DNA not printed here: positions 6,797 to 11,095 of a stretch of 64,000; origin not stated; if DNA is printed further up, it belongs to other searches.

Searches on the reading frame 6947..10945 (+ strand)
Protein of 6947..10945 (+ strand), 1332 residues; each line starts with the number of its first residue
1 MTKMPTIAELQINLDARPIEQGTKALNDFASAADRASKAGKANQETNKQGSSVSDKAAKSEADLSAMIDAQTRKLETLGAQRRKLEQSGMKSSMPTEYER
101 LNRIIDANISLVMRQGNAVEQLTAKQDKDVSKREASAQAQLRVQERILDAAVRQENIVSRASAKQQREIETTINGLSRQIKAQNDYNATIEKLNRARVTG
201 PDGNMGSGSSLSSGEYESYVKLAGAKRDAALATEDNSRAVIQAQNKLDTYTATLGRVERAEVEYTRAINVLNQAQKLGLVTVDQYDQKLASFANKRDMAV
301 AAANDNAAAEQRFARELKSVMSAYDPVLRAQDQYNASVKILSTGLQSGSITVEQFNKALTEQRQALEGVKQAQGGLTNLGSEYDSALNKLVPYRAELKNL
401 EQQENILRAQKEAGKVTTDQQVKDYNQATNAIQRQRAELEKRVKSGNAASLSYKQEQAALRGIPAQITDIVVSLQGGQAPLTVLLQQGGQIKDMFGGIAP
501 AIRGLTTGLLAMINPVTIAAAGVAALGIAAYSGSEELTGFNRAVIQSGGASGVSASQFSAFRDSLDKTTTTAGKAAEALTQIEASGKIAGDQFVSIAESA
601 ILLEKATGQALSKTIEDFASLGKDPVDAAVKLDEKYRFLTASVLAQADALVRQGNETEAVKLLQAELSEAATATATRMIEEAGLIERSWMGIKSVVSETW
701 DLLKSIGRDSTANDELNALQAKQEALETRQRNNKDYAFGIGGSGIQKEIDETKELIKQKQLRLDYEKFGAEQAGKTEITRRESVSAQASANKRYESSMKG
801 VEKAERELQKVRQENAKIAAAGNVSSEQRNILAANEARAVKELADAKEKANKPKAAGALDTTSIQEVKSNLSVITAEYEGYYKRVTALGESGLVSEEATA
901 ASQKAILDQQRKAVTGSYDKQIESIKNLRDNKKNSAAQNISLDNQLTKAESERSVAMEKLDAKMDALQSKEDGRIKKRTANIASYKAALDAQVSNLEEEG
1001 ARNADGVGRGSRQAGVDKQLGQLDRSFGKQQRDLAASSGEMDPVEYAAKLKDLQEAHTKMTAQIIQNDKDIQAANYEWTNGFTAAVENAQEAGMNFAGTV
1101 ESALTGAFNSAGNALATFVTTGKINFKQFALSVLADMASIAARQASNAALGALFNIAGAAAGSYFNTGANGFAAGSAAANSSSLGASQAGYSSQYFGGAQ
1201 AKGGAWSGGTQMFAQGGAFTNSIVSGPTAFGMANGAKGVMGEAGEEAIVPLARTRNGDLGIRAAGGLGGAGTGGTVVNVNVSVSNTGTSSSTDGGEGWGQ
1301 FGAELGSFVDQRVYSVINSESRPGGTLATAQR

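Call 64: search_protein_families(library=phrogs, proteins=[window:6947-10945:+], max_evalue=0.00001)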
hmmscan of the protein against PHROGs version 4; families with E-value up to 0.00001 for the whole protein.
window:6947-10945:+ (1332 aa): 15 families
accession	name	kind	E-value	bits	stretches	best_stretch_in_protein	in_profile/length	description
phrog_24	-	tail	1.1e-177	594.4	1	4-1330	26-1054/1151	tail length tape measure protein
phrog_25966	-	tail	2.4e-66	225.2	1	417-1084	15-579/1651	tail length tape measure protein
phrog_3827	-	tail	2.6e-57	195.8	1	263-640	22-388/393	tail length tape measure protein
phrog_16384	-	unknown function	2e-53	183.3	1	898-1327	20-456/463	-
phrog_1716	-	tail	3.9e-49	169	1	754-1330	429-928/943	tail length tape measure protein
phrog_4498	-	tail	3.2e-46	159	1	439-739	48-348/381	tail length tape measure protein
phrog_339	-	tail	9.5e-45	154.2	1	709-1330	543-1118/1123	tail length tape measure protein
phrog_6747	-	tail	2.7e-29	103.6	1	949-1290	53-353/390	tail length tape measure protein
phrog_13769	-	unknown function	4.4e-28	98.9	1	1078-1326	380-605/612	-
phrog_20739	-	tail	8.7e-27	95.2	1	520-724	75-279/336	tail length tape measure protein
phrog_5918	-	unknown function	2.2e-22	80.5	1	519-667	297-445/448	-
phrog_32885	-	tail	2.4e-22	79.8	1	1080-1266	719-909/948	tail length tape measure protein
phrog_3394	-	unknown function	2.4e-21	75.9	1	1092-1328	1634-1860/1862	-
phrog_9745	-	unknown function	9.2e-12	45.9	1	438-499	47-108/120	-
phrog_8892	-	tail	1.5e-08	34.8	1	447-936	74-554/752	tail length tape measure protein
